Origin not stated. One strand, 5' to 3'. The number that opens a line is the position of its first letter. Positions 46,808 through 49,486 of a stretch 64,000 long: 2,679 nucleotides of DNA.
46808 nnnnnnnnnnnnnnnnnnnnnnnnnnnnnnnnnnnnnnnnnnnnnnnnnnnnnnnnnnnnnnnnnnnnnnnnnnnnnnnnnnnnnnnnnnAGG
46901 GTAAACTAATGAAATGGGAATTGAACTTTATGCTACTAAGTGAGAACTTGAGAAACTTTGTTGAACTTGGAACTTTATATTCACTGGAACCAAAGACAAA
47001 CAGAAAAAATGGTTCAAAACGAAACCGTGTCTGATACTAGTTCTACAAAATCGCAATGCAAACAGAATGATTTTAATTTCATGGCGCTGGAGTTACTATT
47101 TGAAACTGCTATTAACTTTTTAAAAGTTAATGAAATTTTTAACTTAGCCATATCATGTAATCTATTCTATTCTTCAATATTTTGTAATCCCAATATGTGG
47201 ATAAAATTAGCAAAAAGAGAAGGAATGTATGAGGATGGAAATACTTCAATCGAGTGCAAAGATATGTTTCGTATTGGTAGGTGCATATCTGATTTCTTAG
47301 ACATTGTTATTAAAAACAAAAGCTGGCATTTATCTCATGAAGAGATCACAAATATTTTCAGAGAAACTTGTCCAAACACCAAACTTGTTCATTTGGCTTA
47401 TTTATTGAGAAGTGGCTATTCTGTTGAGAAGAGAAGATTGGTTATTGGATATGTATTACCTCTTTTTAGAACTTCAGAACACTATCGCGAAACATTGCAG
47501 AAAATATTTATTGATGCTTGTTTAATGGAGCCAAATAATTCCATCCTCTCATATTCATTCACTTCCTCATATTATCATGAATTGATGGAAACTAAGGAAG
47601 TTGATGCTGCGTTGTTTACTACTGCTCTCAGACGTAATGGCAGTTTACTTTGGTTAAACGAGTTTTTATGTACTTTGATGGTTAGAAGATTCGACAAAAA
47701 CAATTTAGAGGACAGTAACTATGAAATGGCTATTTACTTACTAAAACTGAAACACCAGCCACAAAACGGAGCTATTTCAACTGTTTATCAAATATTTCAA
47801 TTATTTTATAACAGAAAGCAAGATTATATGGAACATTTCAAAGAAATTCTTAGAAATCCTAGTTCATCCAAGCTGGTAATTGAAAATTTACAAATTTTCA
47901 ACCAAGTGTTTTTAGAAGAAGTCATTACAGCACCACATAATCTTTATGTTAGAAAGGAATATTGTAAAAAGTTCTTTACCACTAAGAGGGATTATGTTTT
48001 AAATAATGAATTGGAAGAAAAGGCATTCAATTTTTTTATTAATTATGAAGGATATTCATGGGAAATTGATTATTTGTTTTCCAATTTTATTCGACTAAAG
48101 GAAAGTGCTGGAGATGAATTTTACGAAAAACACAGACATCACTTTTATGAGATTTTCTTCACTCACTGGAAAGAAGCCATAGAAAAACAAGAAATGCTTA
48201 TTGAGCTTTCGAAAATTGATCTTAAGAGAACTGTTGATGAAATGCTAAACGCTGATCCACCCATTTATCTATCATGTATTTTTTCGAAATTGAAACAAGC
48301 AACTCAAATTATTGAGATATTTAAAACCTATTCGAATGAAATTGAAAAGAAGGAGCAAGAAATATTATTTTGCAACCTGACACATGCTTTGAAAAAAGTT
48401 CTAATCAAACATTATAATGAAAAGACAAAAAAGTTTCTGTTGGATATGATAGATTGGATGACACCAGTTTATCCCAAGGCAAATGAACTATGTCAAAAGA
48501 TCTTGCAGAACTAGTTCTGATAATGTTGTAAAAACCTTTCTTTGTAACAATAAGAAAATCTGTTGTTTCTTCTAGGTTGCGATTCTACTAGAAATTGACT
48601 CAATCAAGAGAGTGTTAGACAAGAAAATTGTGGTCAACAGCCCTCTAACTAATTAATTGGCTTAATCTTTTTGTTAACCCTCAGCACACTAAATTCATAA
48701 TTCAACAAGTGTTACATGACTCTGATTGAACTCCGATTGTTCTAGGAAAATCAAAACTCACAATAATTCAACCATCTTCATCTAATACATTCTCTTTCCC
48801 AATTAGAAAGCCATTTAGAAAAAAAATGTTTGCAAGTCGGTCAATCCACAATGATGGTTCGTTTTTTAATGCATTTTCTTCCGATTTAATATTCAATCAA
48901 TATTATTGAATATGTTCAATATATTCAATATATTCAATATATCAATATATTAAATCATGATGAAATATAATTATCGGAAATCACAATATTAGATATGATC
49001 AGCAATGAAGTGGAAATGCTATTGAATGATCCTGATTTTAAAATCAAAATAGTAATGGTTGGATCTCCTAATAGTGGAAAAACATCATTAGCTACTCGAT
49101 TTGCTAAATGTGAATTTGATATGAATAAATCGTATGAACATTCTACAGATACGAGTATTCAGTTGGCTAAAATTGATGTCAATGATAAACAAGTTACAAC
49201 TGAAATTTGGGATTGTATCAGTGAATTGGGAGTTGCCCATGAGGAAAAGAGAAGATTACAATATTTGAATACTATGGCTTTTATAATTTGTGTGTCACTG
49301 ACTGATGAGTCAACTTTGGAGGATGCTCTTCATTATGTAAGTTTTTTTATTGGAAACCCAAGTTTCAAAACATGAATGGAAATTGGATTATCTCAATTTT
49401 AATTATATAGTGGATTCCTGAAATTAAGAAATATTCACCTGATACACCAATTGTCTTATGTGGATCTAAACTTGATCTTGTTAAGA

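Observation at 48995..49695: Atypical Rho-like GTPase missing the DxxGQ (G3) switch-II motif but keeping a CaaX box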

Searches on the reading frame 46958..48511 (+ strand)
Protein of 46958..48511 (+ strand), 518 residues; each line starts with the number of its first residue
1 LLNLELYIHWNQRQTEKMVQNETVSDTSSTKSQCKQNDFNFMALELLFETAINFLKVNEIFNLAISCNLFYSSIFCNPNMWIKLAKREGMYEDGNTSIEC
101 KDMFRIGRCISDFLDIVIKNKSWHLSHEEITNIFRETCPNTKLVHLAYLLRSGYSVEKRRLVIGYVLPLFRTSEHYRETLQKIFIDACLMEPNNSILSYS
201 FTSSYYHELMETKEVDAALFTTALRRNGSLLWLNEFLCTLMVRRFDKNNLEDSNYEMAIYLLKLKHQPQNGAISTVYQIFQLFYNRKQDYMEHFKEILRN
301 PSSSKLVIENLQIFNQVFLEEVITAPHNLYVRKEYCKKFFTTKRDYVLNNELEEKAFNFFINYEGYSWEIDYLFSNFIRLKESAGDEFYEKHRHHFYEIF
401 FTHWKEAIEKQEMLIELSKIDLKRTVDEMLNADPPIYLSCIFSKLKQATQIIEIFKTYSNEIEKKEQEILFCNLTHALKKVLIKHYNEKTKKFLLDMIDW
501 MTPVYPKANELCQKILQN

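Call 11: search_protein_families(library=pfam, proteins=[window:46958-48511:+], max_evalue=0.001)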
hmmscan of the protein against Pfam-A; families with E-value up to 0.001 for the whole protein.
window:46958-48511:+ (518 aa): 0 families

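Call 37: list_cluster_members(proteins=[L004:896-2587:-, L004:3198-4421:+, L004:5709-7118:-, L004:7154-7996:-, L003:1083-2555:-, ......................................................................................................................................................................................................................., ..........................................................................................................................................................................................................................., window:46958-48511:+])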
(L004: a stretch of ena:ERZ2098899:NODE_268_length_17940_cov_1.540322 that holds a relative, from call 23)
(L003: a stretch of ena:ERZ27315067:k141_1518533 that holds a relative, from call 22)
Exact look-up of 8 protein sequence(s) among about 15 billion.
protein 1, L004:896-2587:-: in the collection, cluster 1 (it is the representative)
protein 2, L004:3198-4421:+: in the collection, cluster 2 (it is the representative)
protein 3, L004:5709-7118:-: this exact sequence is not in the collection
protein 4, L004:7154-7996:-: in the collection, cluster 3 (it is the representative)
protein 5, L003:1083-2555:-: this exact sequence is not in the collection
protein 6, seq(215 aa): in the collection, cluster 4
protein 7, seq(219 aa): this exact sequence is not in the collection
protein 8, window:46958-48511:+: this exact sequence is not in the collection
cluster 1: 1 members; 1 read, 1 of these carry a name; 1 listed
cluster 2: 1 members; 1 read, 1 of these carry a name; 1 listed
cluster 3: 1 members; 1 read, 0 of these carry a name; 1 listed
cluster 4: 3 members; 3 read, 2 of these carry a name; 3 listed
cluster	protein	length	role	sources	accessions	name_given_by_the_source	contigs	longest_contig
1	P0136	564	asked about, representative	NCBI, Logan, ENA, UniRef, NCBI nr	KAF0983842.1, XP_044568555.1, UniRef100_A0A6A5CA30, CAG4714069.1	hypothetical protein FDP41_007757 [Naegleria fowleri] | Uncharacterized protein n=1 Tax=Naegleria fowleri TaxID=5763 RepID=A0A6A5CA30_NAEFO | uncharacterized protein FDP41_007757 [Naegleria fowleri]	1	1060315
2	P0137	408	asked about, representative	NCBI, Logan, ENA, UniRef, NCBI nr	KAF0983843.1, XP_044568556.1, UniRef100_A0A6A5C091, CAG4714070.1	hypothetical protein FDP41_007758 [Naegleria fowleri] | Uncharacterized protein n=1 Tax=Naegleria fowleri TaxID=5763 RepID=A0A6A5C091_NAEFO | uncharacterized protein FDP41_007758 [Naegleria fowleri]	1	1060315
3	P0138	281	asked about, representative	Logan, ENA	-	-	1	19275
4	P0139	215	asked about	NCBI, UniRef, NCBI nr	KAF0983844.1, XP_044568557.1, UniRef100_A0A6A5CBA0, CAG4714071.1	hypothetical protein FDP41_007759 [Naegleria fowleri] | Uncharacterized protein n=1 Tax=Naegleria fowleri TaxID=5763 RepID=A0A6A5CBA0_NAEFO | uncharacterized protein FDP41_007759 [Naegleria fowleri]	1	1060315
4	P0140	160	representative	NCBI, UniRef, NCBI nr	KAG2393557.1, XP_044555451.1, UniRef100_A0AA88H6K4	hypothetical protein C9374_007088 [Naegleria lovaniensis] | Uncharacterized protein n=1 Tax=Naegleria lovaniensis TaxID=51637 RepID=A0AA88H6K4_NAELO | uncharacterized protein C9374_007088 [Naegleria lovaniensis]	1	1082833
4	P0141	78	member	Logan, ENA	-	-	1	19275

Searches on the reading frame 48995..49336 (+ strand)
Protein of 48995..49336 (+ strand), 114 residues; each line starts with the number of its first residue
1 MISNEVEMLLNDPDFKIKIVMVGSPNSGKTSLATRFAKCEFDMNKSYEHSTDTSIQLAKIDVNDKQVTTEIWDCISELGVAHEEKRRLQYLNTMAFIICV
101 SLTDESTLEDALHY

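Call 16: search_protein_representatives(protein=window:48995-49336:+)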
Query: 114 residues. Proteins with E-value up to 0.001 (for the whole library): 125; up to 1e-10: 8; up to 1e-30: 1. The best 125 are listed.
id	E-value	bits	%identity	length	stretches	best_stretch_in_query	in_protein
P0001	2.6e-69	246.0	100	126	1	1-114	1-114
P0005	1.3e-22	95.9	45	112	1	9-114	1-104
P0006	1.2e-21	92.8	43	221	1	2-114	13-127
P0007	4.0e-14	68.6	32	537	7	23-58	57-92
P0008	1.9e-13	66.5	47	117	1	2-81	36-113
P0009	4.1e-12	62.2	45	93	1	34-113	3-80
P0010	1.9e-11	60.0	30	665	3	12-76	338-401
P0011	5.2e-11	58.6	35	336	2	15-77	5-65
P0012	1.5e-10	57.1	29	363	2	12-110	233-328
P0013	2.0e-09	53.5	29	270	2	8-77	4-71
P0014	1.1e-08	51.2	29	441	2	12-106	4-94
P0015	3.9e-08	49.4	26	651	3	10-76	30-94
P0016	7.3e-08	48.5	32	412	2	16-80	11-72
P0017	1.5e-07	47.5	33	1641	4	3-38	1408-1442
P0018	2.4e-07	46.9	29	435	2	17-74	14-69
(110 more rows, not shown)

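Call 18: list_cluster_members(proteins=[P0006, P0005, P0008, P0009, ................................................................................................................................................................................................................, P0007, P0010, P0011, P0012])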
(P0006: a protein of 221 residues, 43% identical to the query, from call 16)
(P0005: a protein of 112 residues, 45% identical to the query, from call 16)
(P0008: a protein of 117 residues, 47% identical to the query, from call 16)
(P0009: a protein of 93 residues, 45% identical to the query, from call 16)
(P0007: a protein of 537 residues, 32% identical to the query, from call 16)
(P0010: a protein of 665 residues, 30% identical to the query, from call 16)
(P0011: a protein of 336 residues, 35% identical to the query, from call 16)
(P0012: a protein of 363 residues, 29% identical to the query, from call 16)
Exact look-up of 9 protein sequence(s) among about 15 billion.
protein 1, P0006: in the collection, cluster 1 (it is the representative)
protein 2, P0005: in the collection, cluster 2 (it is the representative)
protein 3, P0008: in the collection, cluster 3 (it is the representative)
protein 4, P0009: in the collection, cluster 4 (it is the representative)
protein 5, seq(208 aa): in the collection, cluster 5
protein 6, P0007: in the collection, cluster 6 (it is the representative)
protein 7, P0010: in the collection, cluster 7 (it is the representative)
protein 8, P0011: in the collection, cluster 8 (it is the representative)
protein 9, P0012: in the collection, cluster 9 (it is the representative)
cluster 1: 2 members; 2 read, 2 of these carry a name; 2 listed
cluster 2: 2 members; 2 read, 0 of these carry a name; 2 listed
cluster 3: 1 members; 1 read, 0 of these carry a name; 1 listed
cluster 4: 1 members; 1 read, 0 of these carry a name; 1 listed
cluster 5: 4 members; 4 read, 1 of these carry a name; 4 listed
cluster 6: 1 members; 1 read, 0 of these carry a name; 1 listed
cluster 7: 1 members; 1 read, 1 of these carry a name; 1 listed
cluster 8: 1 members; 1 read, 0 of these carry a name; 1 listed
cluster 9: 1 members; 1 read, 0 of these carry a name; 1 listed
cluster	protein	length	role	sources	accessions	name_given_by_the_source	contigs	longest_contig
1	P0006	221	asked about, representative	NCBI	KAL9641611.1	hypothetical protein ABK040_013530 [Willaertia magna]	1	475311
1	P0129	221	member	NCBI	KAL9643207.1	hypothetical protein ABK040_001695 [Willaertia magna]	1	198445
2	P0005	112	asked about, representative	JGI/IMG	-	-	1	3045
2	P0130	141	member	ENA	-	-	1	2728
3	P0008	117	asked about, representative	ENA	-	-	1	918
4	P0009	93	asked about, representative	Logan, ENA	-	-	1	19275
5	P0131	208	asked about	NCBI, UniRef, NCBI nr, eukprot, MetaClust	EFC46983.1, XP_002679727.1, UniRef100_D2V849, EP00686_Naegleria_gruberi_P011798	small GTPase [Naegleria gruberi] | Small GTPase n=1 Tax=Naegleria gruberi TaxID=5762 RepID=D2V849_NAEGR | XP_002679727.1 small GTPase [Naegleria gruberi]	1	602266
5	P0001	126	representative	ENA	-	-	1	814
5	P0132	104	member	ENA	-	-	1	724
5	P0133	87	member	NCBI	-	-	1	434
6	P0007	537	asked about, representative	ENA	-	-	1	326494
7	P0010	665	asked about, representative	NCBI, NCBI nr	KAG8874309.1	Insulin-like growth factor 2 mRNA-binding protein 3 [Tulasnella sp. 332]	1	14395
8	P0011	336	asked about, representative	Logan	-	-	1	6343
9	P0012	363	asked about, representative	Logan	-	-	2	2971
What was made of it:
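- Checked: It is identical to the annotated N. gruberi protein XP_002679727.1 / EFC46983.1 / D2V849 (call 18).
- Tried and rejected: The exact look-up showed that the 208-aa model is XP_002679727.1 (call 18).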

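Call 21: find_encoding_contigs(protein=P0132, flank=3000)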
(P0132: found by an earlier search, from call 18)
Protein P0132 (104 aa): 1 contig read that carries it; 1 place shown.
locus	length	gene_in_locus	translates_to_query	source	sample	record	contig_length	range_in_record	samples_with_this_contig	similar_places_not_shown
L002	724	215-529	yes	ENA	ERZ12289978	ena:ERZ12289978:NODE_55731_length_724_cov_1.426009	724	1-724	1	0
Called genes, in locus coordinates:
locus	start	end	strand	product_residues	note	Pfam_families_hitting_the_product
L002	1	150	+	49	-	?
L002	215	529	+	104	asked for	PF00071:Ras (weak)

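Call 22: find_encoding_contigs(protein=P0130, flank=3000)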
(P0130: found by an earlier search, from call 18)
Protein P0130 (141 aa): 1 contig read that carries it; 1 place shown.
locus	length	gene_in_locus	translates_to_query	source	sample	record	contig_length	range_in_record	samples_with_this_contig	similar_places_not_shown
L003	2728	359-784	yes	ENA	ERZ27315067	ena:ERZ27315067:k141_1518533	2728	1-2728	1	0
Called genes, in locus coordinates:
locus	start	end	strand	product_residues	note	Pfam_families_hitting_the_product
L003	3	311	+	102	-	?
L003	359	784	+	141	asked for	PF00071:Ras, PF01926:MMR_HSR1 (weak), PF08477:Roc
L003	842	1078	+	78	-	-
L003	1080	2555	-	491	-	-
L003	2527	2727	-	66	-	?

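Call 23: find_encoding_contigs(protein=P0009, flank=5000)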
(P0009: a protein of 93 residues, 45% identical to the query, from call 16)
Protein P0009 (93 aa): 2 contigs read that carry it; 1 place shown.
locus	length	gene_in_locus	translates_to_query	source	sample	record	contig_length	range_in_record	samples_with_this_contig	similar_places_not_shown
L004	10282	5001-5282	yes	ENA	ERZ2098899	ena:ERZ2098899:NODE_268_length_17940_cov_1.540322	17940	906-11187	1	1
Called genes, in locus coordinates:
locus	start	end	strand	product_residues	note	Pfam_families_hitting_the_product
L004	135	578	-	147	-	-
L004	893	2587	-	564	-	-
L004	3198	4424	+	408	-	-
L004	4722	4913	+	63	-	-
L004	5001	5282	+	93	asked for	PF00071:Ras (weak)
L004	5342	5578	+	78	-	-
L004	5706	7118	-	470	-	-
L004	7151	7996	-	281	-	PF13424:TPR_12 (faint), PF07719:TPR_2 (faint), PF13181:TPR_8 (faint), PF13174:TPR_6 (faint), PF13432:TPR_16 (faint), PF13431:TPR_17 (faint), PF00515:TPR_1 (weak), PF13414:TPR_11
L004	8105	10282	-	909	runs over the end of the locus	-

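Call 24: find_encoding_contigs(protein=P0006, flank=6000)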
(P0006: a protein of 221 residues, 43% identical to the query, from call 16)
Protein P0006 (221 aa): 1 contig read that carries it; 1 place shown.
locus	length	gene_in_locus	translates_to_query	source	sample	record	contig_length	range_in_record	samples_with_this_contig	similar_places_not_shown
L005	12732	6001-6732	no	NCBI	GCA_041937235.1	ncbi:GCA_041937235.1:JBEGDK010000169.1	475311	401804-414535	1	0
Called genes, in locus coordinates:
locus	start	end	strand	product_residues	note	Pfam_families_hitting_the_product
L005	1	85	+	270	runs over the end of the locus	PF15891:Nuc_deoxyri_tr2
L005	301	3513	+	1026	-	PF00082:Peptidase_S8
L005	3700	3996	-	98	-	PF15795:Spec3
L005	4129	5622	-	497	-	-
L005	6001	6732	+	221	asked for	PF00071:Ras, PF04670:Gtr1_RagA (weak), PF08477:Roc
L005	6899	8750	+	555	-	PF02417:Chromate_transp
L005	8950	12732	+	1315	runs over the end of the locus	PF25390:WD40_RLD, PF00415:RCC1, PF13540:RCC1_2, PF00415:RCC1, PF13540:RCC1_2, PF25390:WD40_RLD, PF00415:RCC1, PF13540:RCC1_2, +4 more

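Call 25: find_encoding_contigs(protein=P0008, flank=3000)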
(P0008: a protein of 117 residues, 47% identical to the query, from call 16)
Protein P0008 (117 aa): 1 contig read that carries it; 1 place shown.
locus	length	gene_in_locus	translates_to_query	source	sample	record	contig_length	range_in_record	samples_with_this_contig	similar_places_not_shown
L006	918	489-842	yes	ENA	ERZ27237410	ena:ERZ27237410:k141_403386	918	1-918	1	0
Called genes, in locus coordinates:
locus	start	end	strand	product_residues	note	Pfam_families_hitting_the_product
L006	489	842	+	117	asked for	PF00071:Ras, PF08477:Roc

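Call 39: find_encoding_contigs(protein=P0140, flank=4000)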
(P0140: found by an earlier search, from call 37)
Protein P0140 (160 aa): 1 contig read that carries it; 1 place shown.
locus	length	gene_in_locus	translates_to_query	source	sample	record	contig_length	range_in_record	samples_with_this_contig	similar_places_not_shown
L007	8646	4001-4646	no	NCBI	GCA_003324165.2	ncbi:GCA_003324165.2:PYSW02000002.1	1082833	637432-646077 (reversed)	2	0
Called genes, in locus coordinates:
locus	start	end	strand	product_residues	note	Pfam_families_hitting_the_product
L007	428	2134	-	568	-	-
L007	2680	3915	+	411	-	-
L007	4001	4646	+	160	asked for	PF00071:Ras, PF01926:MMR_HSR1, PF08477:Roc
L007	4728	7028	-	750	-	-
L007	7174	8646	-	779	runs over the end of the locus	-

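Call 49: predict_structure(alignment_id=A4)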
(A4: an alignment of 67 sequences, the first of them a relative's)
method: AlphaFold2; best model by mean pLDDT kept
length: 208 residues; sequences in the alignment: 67
mean_pLDDT: 89.3   pTM: 0.87
mean pLDDT of the five models: 89.3, 89.0, 88.8, 88.6, 88.5
residues with pLDDT >= 90: 156; 70-90: 31; 50-70: 10; < 50: 11
segments of 3 or more residues with pLDDT < 50: 142-145, 202-208
pLDDT, mean of each block of 10 residues (from residue 1): 85 95 96 96 79 93 91 94 95 98 97 98 98 89 54 94 97 94 96 88 41
secondary structure, 60 per line:
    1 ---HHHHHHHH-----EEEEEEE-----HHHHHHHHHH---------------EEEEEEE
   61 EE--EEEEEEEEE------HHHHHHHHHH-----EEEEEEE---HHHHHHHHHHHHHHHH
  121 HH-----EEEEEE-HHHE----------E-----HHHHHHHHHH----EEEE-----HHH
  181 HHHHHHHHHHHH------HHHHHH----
elements in order: H4-11 E17-23 H29-38 E54-62 E65-73 H80-89 E95-101 H105-122 E128-133 H155-164 E169-172 H178-192 H199-204
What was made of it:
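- On Ras-superfamily small GTPase (Pfam PF00071): AlphaFold2 model with pLDDT 89.3 and the six-strand/five-helix G-domain order (call 49).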

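Call 51: fold_search(model_id=the predicted structure, library=pdb)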
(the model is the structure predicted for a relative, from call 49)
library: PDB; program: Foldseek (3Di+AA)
matches with E <= 10: 1997; with E <= 0.001: 1833
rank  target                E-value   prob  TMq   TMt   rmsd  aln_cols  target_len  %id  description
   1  7xqv_A                1.8e-16  1.00  0.73  0.92   1.6       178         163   30  The complex of nanobody Rh57 binding to GTP-bound RhoA active form (released 2022-07-13)
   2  1gwn_C                2.5e-16  1.00  0.74  0.86   3.8       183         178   27  The crystal structure of the core domain of RhoE/Rnd3 - a constitutively activated small G protein (released 2002-04-05)
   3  6hxu                  2.7e-16  1.00  0.75  0.85   3.5       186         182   30  Crystal structure of Human RHOB Q63L in complex with GTP (released 2019-09-25)
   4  1s1c_A                3.9e-16  1.00  0.74  0.85   3.8       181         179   29  Crystal structure of the complex between the human RhoA and Rho-binding domain of human ROCKI (released 2004-02-10)
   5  1cxz_A                4.4e-16  1.00  0.73  0.83   3.9       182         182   27  CRYSTAL STRUCTURE OF HUMAN RHOA COMPLEXED WITH THE EFFECTOR DOMAIN OF THE PROTEIN KINASE PKN/PRK1 (released 1999-10-08)
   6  5m6x_I                6.1e-16  1.00  0.74  0.86   2.4       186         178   27  Crystal Structure of human RhoGAP mutated in its arginine finger (R85A) in complex with RhoA.GDP.MgF3- human (released 2017-05-17)
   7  6bcb_F                6.9e-16  1.00  0.74  0.84   3.5       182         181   30  A Complex between PH Domain of p114RhoGEF and Activated RhoA Bound to a GTP Analog (released 2017-12-13)
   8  6sge_A                7.3e-16  1.00  0.74  0.86   3.0       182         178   30  Crystal structure of Human RHOB-GTP in complex with nanobody B6 (released 2019-09-25)
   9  7qtm_I                7.3e-16  1.00  0.73  0.85   3.7       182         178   28  Transition state analogue of small G protein in complex with relevant GAP (released 2023-01-25)
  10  5c2k                  1.2e-15  1.00  0.74  0.41   3.8       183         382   28  Crystal structure of the fusion protein linked by RhoA and the GAP domain of MgcRacGAP (released 2016-06-22)
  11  7qsc_B                1.3e-15  1.00  0.73  0.85   3.6       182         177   28  GTPase IN COMPLEX WITH GDP.MGF3- (released 2023-01-25)
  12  2gcp                  1.6e-15  1.00  0.74  0.86   3.6       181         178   28  Crystal structure of the human RhoC-GSP complex (released 2007-03-27)
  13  4yc7_A                1.9e-15  1.00  0.73  0.84   3.7       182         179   27  Crystal structure of human FMNL2 GBD-FH3 Domains bound to Cdc42-GppNHp (released 2015-05-13)
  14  1ow3_B                2.0e-15  1.00  0.75  0.86   3.6       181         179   28  Crystal Structure of RhoA.GDP.MgF3-in Complex with RhoGAP (released 2003-05-06)
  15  2odb_A                3.3e-15  1.00  0.72  0.84   3.8       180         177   26  The crystal structure of human cdc42 in complex with the CRIB domain of human p21-activated kinase 6 (PAK6) (released 2007-01-30)
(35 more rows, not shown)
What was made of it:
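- The AlphaFold2 model has pLDDT 89 and its top 50 Foldseek hits are all Rho family (calls 49, 51).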

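Call 57: find_encoding_contigs(protein=P0133, flank=1000)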
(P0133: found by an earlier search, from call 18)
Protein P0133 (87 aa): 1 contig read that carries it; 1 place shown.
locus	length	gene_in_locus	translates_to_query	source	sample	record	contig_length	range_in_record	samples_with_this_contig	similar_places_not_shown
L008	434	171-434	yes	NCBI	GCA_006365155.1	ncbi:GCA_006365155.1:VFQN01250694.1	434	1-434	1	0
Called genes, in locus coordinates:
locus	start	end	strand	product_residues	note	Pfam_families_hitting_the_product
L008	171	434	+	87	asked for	PF00071:Ras (weak), PF08477:Roc (weak)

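Call 70: predict_structure(alignment_id=A6)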
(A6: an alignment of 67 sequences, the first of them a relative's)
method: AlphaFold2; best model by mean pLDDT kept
length: 215 residues; sequences in the alignment: 67
mean_pLDDT: 87.4   pTM: 0.86
mean pLDDT of the five models: 87.4, 87.2, 86.5, 86.2, 85.2
residues with pLDDT >= 90: 147; 70-90: 37; 50-70: 15; < 50: 16
segments of 3 or more residues with pLDDT < 50: 1-4, 150-154, 211-215
pLDDT, mean of each block of 10 residues (from residue 1): 45 81 94 97 95 90 93 91 96 97 98 96 98 98 78 58 93 97 92 95 79 35
secondary structure, 60 per line:
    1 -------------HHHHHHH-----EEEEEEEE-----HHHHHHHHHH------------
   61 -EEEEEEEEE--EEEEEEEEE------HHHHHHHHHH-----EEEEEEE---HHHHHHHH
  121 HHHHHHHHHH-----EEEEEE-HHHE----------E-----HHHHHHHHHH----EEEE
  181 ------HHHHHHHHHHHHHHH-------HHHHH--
elements in order: H14-20 E26-33 H39-48 E62-70 E73-81 H88-97 E103-109 H113-130 E136-141 H163-172 E177-180 H187-201 H209-213
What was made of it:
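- On Rho family: AlphaFold2 predicts a low-confidence loop (pLDDT about 54-58), not a helix, in both N. gruberi and N. fowleri (calls 49, 70).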
